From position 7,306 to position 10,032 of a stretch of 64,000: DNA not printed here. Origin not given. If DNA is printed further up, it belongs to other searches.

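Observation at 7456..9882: Tri-domain lipid-headgroup enzyme: cytidylyltransferase + CDP-alcohol transferase-like + flippase-like domain in one 808-aa polypeptide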

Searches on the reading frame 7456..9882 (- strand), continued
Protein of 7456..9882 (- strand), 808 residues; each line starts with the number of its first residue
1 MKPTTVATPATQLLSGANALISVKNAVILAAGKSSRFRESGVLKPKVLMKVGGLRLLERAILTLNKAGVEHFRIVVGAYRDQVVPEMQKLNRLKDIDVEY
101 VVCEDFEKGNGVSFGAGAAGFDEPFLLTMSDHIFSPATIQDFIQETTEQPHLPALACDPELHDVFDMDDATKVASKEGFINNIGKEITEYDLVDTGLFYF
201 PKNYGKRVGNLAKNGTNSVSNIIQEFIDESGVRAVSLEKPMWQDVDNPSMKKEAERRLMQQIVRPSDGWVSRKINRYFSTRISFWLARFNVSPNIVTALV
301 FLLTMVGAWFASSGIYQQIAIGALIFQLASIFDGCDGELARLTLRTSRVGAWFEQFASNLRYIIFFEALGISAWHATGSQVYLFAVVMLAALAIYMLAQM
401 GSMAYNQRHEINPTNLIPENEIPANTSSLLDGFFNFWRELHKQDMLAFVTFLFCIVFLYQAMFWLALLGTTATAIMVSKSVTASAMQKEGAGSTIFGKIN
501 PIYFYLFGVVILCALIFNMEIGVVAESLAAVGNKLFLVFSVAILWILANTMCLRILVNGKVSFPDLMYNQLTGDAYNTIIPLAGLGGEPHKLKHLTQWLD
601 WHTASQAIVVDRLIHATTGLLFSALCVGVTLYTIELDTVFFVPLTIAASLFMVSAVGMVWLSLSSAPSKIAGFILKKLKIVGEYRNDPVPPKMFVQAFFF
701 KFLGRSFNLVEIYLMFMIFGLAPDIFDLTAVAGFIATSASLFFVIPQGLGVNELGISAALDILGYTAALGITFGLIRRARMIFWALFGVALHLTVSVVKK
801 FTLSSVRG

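Call 56: fold_search(model_id=the predicted structure, library=pdb)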
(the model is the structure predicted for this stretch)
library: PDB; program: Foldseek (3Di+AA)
matches with E <= 10: 793; with E <= 0.001: 444
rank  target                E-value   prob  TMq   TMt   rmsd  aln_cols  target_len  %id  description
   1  4mnd                  1.0e-20  1.00  0.42  0.78   4.9       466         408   26  Crystal structure of Archaeoglobus fulgidus IPCT-DIPPS bifunctional membrane protein (released 2014-07-02)
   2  4jd0                  1.6e-13  1.00  0.26  0.82   2.6       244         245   26  Structure of the inositol-1-phosphate CTP transferase from T. maritima. (released 2013-09-18)
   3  2xme_E                7.3e-12  1.00  0.23  0.82   3.4       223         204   31  The X-ray structure of CTP:inositol-1-phosphate cytidylyltransferase from Archaeoglobus fulgidus (released 2011-05-04)
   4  2xme_D                1.1e-11  1.00  0.23  0.84   3.3       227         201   31  The X-ray structure of CTP:inositol-1-phosphate cytidylyltransferase from Archaeoglobus fulgidus (released 2011-05-04)
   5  4o6n_A                1.1e-11  1.00  0.33  0.73   6.9       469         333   17  Structure of AF2299, a CDP-alcohol phosphotransferase (CDP-bound) (released 2014-05-14)
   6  4q7c_A                1.3e-11  1.00  0.33  0.74   6.3       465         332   17  Structure of AF2299, a CDP-alcohol phosphotransferase (released 2014-05-28)
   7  2xme_C                1.3e-11  1.00  0.22  0.82   3.5       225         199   30  The X-ray structure of CTP:inositol-1-phosphate cytidylyltransferase from Archaeoglobus fulgidus (released 2011-05-04)
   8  2xme_I                1.5e-11  1.00  0.22  0.83   3.3       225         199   30  The X-ray structure of CTP:inositol-1-phosphate cytidylyltransferase from Archaeoglobus fulgidus (released 2011-05-04)
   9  2xme_F                1.5e-11  1.00  0.23  0.82   3.6       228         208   31  The X-ray structure of CTP:inositol-1-phosphate cytidylyltransferase from Archaeoglobus fulgidus (released 2011-05-04)
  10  4ho9_A                1.5e-11  1.00  0.27  0.67   6.9       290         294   16  Crystal structure of glucose 1-phosphate thymidylyltransferase from Aneurinibacillus thermoaerophilus complexed with U (released 2013-10-23)
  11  4o6m_B                2.4e-11  1.00  0.31  0.68   7.9       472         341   18  Structure of AF2299, a CDP-alcohol phosphotransferase (CMP-bound) (released 2014-05-14)
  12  4hoc_A                2.7e-11  1.00  0.26  0.68   7.7       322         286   16  Crystal structure of glucose 1-phosphate thymidylyltransferase from Aneurinibacillus thermoaerophilus complexed with U (released 2013-10-23)
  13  2xme_A                2.8e-11  1.00  0.23  0.84   3.2       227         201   31  The X-ray structure of CTP:inositol-1-phosphate cytidylyltransferase from Archaeoglobus fulgidus (released 2011-05-04)
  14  2xme_G                3.0e-11  1.00  0.23  0.85   3.1       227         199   29  The X-ray structure of CTP:inositol-1-phosphate cytidylyltransferase from Archaeoglobus fulgidus (released 2011-05-04)
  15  1fxo_A                3.2e-11  1.00  0.26  0.67   3.5       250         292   15  THE STRUCTURAL BASIS OF THE CATALYTIC MECHANISM AND REGULATION OF GLUCOSE-1-PHOSPHATE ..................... (RMLA). TM (released 2000-12-27)
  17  2xme_K                3.4e-11  1.00  0.23  0.84   3.3       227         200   30  The X-ray structure of CTP:inositol-1-phosphate cytidylyltransferase from Archaeoglobus fulgidus (released 2011-05-04)
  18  2xme_J                3.5e-11  1.00  0.23  0.85   3.1       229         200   29  The X-ray structure of CTP:inositol-1-phosphate cytidylyltransferase from Archaeoglobus fulgidus (released 2011-05-04)
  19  2xme_H                4.0e-11  1.00  0.22  0.83   3.4       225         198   29  The X-ray structure of CTP:inositol-1-phosphate cytidylyltransferase from Archaeoglobus fulgidus (released 2011-05-04)
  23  4o6m_A                5.2e-11  1.00  0.33  0.74   6.2       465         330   17  Structure of AF2299, a CDP-alcohol phosphotransferase (CMP-bound) (released 2014-05-14)
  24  2xme_B                5.4e-11  1.00  0.23  0.83   3.3       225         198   29  The X-ray structure of CTP:inositol-1-phosphate cytidylyltransferase from Archaeoglobus fulgidus (released 2011-05-04)
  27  2xme_L                6.5e-11  1.00  0.23  0.82   3.4       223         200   29  The X-ray structure of CTP:inositol-1-phosphate cytidylyltransferase from Archaeoglobus fulgidus (released 2011-05-04)
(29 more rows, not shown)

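Call 64: find_encoding_contigs(protein=P0004, flank=8000, max_places=2)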
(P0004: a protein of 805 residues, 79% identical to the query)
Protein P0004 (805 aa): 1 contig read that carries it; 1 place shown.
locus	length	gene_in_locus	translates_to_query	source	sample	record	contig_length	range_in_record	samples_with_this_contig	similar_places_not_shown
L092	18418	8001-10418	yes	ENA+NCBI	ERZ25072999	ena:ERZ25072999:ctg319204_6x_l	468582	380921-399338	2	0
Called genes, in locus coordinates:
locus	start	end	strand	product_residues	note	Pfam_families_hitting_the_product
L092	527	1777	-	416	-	PF13505:OMP_b-brl (weak)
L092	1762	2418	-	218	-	PF04542:Sigma70_r2, PF08281:Sigma70_r4_2, PF04545:Sigma70_r4 (weak)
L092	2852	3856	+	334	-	PF07676:PD40 (faint)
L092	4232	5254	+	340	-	PF05935:Arylsulfotrans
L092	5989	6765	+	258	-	PF05935:Arylsulfotrans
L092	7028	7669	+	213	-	PF18962:Por_Secre_tail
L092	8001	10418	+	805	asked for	PF12804:NTP_transf_3, PF01066:CDP-OH_P_transf, PF03706:LPG_synthase_TM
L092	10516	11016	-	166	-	PF05685:Uma2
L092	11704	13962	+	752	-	PF13620:CarboxypepD_reg (faint), PF13715:CarbopepD_reg_2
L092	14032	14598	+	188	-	PF00440:TetR_N, PF17932:TetR_C_24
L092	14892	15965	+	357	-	PF00970:FAD_binding_6, PF00175:NAD_binding_1, PF00111:Fer2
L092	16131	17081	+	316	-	PF05138:PaaA_PaaC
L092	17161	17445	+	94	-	PF06243:PaaB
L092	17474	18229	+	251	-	PF05138:PaaA_PaaC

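Call 76: find_encoding_contigs(protein=P0001, flank=1000, max_places=3)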
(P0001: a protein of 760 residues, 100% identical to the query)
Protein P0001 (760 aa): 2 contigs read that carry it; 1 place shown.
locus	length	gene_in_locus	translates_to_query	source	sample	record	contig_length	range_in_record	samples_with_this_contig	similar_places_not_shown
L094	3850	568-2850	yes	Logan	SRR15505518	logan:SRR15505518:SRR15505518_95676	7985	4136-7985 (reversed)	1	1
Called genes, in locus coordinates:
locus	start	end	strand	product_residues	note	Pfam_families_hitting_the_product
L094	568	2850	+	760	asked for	PF12804:NTP_transf_3 (weak), PF01066:CDP-OH_P_transf, PF03706:LPG_synthase_TM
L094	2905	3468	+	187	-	PF05685:Uma2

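Call 89: search_protein_representatives(protein=window:7456-9882:-)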
Query: 808 residues. Proteins with E-value up to 0.001 (for the whole library): 6394; up to 1e-10: 2446; up to 1e-30: 307. The best 150 are listed.
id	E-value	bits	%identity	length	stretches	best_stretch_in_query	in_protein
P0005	0.0e+00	1450.6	80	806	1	5-804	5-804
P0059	8.6e-239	811.3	54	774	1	48-801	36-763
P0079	6.2e-209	712.6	61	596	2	9-263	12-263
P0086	1.1e-198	678.7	44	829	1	20-794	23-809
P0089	1.5e-196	671.7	44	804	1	20-794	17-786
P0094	6.8e-191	652.9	40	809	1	21-802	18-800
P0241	2.0e-176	605.1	39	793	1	25-798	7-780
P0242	6.2e-176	603.5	39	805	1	23-797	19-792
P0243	9.7e-171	586.3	61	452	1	371-801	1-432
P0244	1.2e-169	582.7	39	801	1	22-800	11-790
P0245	9.7e-167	573.1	37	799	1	21-806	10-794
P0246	3.1e-136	472.2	50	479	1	328-800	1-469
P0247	3.7e-136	471.9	37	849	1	14-794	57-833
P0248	5.9e-121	421.7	34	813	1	9-797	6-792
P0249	1.6e-119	416.9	33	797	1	24-793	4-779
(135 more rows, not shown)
